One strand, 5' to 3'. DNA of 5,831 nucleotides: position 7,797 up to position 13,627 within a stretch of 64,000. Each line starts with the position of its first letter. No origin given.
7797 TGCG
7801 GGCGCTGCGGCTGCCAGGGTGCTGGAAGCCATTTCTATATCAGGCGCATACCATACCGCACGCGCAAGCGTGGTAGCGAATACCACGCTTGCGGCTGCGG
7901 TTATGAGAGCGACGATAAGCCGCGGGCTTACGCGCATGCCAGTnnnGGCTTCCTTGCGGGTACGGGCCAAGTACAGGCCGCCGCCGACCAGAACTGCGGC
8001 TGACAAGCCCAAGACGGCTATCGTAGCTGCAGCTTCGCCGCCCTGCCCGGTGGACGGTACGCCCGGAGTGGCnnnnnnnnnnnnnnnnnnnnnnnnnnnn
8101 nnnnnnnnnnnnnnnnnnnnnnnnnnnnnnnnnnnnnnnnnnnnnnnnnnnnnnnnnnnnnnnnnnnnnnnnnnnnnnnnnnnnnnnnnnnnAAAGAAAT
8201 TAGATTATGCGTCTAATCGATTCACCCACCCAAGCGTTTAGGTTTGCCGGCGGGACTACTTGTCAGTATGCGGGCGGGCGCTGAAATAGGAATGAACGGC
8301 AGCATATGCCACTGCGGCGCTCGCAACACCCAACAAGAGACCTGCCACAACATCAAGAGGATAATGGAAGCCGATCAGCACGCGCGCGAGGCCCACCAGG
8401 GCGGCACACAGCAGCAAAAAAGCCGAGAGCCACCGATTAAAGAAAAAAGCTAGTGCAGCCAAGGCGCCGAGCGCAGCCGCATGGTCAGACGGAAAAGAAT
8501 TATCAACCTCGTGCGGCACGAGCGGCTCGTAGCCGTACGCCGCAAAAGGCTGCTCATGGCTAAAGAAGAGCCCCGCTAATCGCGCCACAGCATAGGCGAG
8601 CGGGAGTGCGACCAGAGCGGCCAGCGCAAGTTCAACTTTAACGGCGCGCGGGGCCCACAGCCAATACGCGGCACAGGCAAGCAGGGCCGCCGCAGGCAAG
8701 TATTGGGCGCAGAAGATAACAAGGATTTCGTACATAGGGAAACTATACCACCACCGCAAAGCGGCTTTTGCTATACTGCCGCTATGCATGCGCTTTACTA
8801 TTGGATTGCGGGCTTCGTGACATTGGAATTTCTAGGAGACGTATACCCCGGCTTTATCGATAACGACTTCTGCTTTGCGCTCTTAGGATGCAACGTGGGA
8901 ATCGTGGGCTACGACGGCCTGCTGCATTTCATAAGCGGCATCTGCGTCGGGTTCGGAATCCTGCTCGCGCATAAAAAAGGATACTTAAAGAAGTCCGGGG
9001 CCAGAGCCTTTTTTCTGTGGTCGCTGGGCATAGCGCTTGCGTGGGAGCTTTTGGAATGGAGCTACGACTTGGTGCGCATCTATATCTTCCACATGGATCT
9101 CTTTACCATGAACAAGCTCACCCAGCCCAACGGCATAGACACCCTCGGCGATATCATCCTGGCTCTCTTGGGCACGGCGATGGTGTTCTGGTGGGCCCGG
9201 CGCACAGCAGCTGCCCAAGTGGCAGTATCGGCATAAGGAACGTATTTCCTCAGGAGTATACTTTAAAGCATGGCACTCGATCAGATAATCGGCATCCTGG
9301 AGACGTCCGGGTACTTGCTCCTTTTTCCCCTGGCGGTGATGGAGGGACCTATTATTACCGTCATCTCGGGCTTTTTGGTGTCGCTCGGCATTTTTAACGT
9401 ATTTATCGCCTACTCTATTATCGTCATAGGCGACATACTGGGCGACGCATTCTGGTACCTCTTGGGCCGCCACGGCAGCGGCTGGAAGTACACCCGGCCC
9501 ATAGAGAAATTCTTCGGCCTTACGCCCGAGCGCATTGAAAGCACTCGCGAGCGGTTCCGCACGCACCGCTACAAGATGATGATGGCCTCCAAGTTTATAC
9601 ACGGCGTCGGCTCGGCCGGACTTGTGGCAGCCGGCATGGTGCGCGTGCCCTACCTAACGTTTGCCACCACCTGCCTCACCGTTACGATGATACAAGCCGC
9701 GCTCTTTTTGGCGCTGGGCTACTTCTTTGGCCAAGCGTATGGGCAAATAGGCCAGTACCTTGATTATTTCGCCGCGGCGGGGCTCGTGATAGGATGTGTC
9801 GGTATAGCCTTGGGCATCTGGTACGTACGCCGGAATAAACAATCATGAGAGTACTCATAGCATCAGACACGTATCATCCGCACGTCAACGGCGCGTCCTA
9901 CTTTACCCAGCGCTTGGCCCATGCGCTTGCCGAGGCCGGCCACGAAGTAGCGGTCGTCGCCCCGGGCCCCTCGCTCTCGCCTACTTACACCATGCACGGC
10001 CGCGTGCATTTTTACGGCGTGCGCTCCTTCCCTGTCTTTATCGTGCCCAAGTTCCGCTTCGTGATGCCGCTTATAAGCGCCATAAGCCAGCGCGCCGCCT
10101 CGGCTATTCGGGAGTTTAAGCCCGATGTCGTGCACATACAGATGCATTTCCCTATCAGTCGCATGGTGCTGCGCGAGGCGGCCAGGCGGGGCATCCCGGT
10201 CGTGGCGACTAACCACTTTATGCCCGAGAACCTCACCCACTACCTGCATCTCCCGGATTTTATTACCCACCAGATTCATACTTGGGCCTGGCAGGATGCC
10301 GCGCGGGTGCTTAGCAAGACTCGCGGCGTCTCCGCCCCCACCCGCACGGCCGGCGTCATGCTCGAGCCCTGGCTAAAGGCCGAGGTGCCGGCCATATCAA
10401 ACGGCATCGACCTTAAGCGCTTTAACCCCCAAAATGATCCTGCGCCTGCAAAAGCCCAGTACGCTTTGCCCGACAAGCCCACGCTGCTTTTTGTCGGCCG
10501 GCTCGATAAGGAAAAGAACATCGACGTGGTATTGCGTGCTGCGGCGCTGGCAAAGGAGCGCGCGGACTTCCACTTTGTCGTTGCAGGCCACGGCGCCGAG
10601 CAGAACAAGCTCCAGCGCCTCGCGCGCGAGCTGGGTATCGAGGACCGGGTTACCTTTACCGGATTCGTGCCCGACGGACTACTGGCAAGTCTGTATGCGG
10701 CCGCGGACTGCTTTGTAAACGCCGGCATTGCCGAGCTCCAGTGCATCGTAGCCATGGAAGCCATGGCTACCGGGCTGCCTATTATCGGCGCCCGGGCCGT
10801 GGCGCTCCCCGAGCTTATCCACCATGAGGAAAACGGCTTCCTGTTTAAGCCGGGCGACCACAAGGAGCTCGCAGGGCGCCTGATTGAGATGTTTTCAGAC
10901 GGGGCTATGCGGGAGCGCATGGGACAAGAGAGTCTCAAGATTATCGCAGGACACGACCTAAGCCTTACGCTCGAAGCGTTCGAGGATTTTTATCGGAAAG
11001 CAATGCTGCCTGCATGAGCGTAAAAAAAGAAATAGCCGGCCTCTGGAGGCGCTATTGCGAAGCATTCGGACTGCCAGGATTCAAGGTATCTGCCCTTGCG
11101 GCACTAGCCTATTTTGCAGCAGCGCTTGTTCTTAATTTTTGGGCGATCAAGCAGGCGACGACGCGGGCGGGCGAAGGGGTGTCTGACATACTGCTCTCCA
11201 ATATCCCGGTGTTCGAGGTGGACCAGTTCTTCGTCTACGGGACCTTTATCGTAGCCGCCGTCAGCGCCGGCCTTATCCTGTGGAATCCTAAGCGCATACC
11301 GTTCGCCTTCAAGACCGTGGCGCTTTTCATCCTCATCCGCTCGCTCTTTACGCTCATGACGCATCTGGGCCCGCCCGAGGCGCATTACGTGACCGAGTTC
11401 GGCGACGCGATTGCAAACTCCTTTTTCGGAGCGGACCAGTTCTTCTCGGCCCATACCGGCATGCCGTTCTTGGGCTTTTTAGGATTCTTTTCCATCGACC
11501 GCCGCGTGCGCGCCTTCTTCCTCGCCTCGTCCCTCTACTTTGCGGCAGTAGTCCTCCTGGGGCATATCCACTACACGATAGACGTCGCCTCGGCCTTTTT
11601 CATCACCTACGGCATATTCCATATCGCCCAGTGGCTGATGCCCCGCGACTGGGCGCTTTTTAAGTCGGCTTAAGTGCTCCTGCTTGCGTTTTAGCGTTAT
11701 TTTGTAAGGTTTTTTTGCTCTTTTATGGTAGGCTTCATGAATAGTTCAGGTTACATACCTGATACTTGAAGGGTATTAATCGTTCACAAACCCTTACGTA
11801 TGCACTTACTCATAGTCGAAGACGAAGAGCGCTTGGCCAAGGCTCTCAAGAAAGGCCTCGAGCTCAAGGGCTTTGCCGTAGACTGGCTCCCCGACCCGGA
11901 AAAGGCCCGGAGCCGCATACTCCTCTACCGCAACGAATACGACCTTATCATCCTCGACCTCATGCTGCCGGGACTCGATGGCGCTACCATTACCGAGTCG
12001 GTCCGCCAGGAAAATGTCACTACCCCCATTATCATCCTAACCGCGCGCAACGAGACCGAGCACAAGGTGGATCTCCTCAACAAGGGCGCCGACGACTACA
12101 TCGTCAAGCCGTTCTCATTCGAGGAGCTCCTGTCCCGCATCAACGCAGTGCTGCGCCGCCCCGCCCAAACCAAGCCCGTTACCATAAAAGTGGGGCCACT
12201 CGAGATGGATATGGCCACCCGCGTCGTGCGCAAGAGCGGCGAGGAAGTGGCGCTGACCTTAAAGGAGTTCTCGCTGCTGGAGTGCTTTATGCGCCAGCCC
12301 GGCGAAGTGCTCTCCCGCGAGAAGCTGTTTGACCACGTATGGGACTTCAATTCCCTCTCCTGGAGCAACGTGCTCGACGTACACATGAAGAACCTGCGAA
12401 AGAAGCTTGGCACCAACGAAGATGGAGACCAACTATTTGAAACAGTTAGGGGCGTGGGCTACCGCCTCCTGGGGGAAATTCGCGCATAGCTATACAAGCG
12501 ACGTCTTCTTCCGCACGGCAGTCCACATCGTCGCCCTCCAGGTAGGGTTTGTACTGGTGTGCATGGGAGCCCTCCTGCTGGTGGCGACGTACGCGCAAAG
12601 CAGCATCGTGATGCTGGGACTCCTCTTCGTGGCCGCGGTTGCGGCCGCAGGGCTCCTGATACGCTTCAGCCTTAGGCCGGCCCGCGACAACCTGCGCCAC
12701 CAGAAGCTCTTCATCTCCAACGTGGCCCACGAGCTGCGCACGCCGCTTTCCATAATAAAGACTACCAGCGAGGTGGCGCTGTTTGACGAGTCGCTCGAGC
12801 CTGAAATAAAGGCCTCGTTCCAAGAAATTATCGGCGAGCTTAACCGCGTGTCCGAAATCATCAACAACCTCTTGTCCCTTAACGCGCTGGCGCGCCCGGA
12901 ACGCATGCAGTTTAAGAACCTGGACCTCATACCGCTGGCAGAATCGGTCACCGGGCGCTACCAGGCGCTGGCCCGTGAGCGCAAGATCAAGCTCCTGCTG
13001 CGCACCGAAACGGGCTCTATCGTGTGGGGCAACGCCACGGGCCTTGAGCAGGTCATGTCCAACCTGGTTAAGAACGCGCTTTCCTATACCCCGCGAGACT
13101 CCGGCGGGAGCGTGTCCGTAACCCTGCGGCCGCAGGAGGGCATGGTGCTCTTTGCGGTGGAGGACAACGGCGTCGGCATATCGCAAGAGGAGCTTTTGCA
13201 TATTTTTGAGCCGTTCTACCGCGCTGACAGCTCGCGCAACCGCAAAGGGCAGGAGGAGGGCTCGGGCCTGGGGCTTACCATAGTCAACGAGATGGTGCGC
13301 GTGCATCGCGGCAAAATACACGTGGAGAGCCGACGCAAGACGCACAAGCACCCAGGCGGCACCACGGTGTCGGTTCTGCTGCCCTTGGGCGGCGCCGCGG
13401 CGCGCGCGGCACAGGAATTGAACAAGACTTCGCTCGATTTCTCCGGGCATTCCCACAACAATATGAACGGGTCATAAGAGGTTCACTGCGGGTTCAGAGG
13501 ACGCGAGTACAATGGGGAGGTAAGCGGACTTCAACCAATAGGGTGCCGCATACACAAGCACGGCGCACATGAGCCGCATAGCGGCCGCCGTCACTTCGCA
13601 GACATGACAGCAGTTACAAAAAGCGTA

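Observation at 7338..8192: Sortase paired with an 82-aa 'mini-substrate' whose mature part is only about 17 residues before a VPSTG sorting signal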

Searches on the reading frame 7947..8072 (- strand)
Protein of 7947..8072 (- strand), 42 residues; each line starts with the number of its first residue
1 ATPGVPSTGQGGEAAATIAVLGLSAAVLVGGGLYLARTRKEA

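Call 64: find_homologous_proteins(query=A3, max_evalue=0.001)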
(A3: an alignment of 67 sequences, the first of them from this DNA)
Query A3 (67 sequences) (42 aa, profile of the alignment): 59 proteins with E <= 0.001 among 8000 candidates.
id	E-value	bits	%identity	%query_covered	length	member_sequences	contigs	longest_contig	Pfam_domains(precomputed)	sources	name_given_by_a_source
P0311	2.3e-16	77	48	95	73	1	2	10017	-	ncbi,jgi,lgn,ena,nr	ncbi:MAG TPA: hypothetical protein VD928_02305 [Candidatus Paceibacterota bacterium]|nr:hypothetical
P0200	9.9e-16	75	57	83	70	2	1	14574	-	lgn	-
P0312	1.2e-15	75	58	90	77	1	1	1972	-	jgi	-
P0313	1.5e-15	74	53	86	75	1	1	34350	-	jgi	jgi:hypothetical protein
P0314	2.3e-15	74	50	86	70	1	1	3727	-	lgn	-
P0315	3.5e-15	73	73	26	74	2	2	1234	-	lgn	-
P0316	4.4e-15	73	43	83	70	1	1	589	-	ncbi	-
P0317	5.4e-15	73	45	79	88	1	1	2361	-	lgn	-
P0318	1.0e-14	72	51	83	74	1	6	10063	-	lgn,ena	-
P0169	1.1e-14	72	49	93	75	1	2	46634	-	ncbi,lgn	-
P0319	1.3e-14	71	56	86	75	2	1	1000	-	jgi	-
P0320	1.4e-14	71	50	76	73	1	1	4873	-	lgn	-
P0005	1.6e-14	71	70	95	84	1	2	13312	-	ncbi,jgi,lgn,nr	ncbi:MAG TPA: hypothetical protein VGP13_03765 [Candidatus Paceibacterota bacterium]|jgi:hypothetica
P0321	2.8e-14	70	51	88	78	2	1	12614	-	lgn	-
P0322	3.0e-14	70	75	29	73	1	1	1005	-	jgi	jgi:hypothetical protein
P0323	3.0e-14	70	46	83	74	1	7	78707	-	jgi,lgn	jgi:hypothetical protein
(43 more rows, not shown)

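Call 68: find_encoding_contigs(protein=P0311, flank=5000, max_places=1)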
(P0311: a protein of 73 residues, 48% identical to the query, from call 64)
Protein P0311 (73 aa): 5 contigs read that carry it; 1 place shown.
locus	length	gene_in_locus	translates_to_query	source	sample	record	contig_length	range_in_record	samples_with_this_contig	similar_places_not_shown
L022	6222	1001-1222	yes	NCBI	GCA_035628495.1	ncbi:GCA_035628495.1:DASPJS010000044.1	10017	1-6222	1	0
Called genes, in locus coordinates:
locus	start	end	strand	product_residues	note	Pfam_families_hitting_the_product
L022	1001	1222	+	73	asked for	-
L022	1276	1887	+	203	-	PF04203:Sortase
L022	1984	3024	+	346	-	PF00814:TsaD, PF22521:HypF_C_2 (faint)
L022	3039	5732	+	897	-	PF00133:tRNA-synt_1, PF09334:tRNA-synt_1g, PF00300:His_Phos_1, PF00133:tRNA-synt_1, PF09334:tRNA-synt_1g (weak), PF08264:Anticodon_1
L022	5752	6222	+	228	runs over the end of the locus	PF13367:PrsW-protease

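Call 70: find_encoding_contigs(protein=P0323, flank=5000, max_places=1)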
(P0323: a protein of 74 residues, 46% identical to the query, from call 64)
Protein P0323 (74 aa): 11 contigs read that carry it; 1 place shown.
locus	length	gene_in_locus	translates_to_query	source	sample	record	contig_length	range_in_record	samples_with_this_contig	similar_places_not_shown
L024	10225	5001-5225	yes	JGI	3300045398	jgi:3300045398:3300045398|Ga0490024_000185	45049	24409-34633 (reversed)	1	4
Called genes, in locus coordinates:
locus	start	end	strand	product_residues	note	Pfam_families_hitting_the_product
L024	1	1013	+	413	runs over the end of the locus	PF02491:SHS2_FTSA, PF11104:PilM_2, PF14450:FtsA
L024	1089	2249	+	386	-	PF00091:Tubulin, PF12327:FtsZ_C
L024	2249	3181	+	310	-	PF00890:FAD_binding_2 (faint), PF01134:GIDA (faint), PF01266:DAO (faint), PF03486:HI0933_like (faint), PF07992:Pyr_redox_2, PF12831:FAD_oxidored (weak), PF13738:Pyr_redox_3, PF00070:Pyr_redox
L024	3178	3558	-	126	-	-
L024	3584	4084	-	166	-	PF00293:NUDIX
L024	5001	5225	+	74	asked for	-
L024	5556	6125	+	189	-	PF04203:Sortase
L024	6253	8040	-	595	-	PF00664:ABC_membrane, PF02463:SMC_N (weak), PF00005:ABC_tran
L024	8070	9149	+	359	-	PF00814:TsaD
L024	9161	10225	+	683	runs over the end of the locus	PF00133:tRNA-synt_1, PF09334:tRNA-synt_1g, PF00133:tRNA-synt_1, PF08264:Anticodon_1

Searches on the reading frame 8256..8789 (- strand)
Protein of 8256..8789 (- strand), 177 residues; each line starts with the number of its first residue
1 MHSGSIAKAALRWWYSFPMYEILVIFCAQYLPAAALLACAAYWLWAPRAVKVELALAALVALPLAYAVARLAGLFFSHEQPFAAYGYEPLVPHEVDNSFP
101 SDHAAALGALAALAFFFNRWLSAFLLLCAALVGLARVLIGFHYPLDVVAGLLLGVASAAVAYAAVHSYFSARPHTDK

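Call 3: search_protein_families(library=pfam, proteins=[window:8256-8789:-], max_evalue=1)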
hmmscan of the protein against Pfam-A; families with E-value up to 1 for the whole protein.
window:8256-8789:- (177 aa): 4 families
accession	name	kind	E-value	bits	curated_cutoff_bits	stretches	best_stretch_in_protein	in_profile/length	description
PF01569.27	PAP2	-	1.6e-17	63.9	27.2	1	55-166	2-126/130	PAP2 superfamily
PF14378.12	PAP2_3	-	0.00058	20.2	27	1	79-159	108-189/190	PAP2 superfamily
PF14248.12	DUF4345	-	0.0041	17.5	26.5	1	34-78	50-95/119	Domain of unknown function (DUF4345)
PF14360.12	PAP2_C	-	0.015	16.3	27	1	115-157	24-68/74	PAP2 superfamily C-terminal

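Call 4: search_protein_families(library=ncbifam, proteins=[window:8256-8789:-], max_evalue=1)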
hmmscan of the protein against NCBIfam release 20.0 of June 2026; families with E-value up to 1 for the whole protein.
window:8256-8789:- (177 aa): 7 families
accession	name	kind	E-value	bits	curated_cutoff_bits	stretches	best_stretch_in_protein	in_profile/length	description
NF008813.0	PRK11837.1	equivalog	2.4e-22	79.9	229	1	22-161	25-168/202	undecaprenyl-diphosphate phosphatase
NF047884.1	UdeprDiPSep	equivalog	4.1e-14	52.9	250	1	50-162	72-184/188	undecaprenyl-diphosphatase SepP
NF007975.0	PRK10699.1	equivalog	4.1e-06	26.4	261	1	94-169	154-234/254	phosphatidylglycerophosphatase B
NF002924.0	PRK03562.1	equivalog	0.016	13.7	752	1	123-166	93-136/623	glutathione-regulated potassium-efflux system protein KefC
NF007159.0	PRK09597.1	equivalog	0.034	13.8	177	1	92-158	114-181/191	lipid A 1-phosphatase LpxE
NF045654.1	APhasePhoC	equivalog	0.07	12.6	430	1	80-162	140-225/248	acid phosphatase PhoC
NF011884.0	PRK15357.1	equivalog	0.71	9.2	369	0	122-166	74-117/229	pathogenicity island 2 effector protein SseG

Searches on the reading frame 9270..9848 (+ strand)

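Call 40: search_protein_families(library=pfam, proteins=[window:9270-9848:+], max_evalue=0.001)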
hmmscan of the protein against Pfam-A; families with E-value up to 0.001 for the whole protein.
window:9270-9848:+ (192 aa): 1 family
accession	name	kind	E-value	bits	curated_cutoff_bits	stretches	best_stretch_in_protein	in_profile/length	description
PF09335.16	VTT_dom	-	9.7e-08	33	33.9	1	34-151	5-122/123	VTT domain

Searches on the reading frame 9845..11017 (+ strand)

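Call 40: search_protein_families(library=pfam, proteins=[window:9845-11017:+], max_evalue=0.001)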
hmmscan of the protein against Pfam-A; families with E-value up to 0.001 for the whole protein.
window:9845-11017:+ (390 aa): 7 families
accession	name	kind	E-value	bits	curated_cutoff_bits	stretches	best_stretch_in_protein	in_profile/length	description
PF00534.26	Glycos_transf_1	-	3.9e-44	150.7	26.4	1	206-363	9-169/172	Glycosyl transferases group 1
PF13692.12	Glyco_trans_1_4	-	2.6e-39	135.2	27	1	211-352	1-142/142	Glycosyl transferases group 1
PF13439.12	Glyco_transf_4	-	3.2e-24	86.3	28.5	1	14-192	1-170/170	Glycosyltransferase Family 4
PF13579.12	Glyco_trans_4_4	-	4.2e-16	60.1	29.7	1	16-171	2-147/158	Glycosyl transferase 4-like domain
PF20706.3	GT4-conflict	-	3e-11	43.4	26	1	170-318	154-313/385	Family 4 Glycosyltransferase in conflict systems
PF13477.12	Glyco_trans_4_2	-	3.2e-08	34.3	23.4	1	14-157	6-137/139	Glycosyl transferase 4-like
PF13524.12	Glyco_trans_1_2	-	0.00047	20.6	25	0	235-373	9-136/144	Glycosyl transferase-like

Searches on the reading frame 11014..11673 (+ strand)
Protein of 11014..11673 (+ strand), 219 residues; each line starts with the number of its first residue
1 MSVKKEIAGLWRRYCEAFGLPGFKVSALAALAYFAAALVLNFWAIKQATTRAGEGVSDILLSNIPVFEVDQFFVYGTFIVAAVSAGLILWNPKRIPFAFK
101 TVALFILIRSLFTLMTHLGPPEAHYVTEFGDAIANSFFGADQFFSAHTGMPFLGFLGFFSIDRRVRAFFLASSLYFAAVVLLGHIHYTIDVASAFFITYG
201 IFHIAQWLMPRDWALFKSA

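Call 40: search_protein_families(library=pfam, proteins=[window:11014-11673:+], max_evalue=0.001)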
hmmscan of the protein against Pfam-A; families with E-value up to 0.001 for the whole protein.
window:11014-11673:+ (219 aa): 1 family
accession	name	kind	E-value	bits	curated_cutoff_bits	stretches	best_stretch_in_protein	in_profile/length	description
PF14360.12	PAP2_C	-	1.9e-05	25.6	27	1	141-204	4-71/74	PAP2 superfamily C-terminal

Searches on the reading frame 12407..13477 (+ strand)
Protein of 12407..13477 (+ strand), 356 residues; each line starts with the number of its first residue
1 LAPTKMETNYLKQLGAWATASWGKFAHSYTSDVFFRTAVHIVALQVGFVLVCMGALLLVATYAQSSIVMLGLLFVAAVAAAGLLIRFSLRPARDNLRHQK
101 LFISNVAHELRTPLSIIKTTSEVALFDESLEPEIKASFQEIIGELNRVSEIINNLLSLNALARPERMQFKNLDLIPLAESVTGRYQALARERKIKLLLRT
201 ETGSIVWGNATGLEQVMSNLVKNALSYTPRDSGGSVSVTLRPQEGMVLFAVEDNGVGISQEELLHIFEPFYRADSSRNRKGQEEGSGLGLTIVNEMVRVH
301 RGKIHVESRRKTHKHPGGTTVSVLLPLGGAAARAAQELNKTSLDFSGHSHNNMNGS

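Call 40: search_protein_families(library=pfam, proteins=[window:12407-13477:+], max_evalue=0.001)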
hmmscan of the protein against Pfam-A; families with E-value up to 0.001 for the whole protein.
window:12407-13477:+ (356 aa): 2 families
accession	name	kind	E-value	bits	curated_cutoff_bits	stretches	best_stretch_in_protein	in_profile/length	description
PF02518.31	HATPase_c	-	3.3e-28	98.8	26.4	1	209-327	2-109/111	Histidine kinase-, DNA gyrase B-, and HSP90-like ATPase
PF00512.31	HisKA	-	1.4e-13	51.1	26.9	1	100-158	3-60/66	His Kinase A (phospho-acceptor) domain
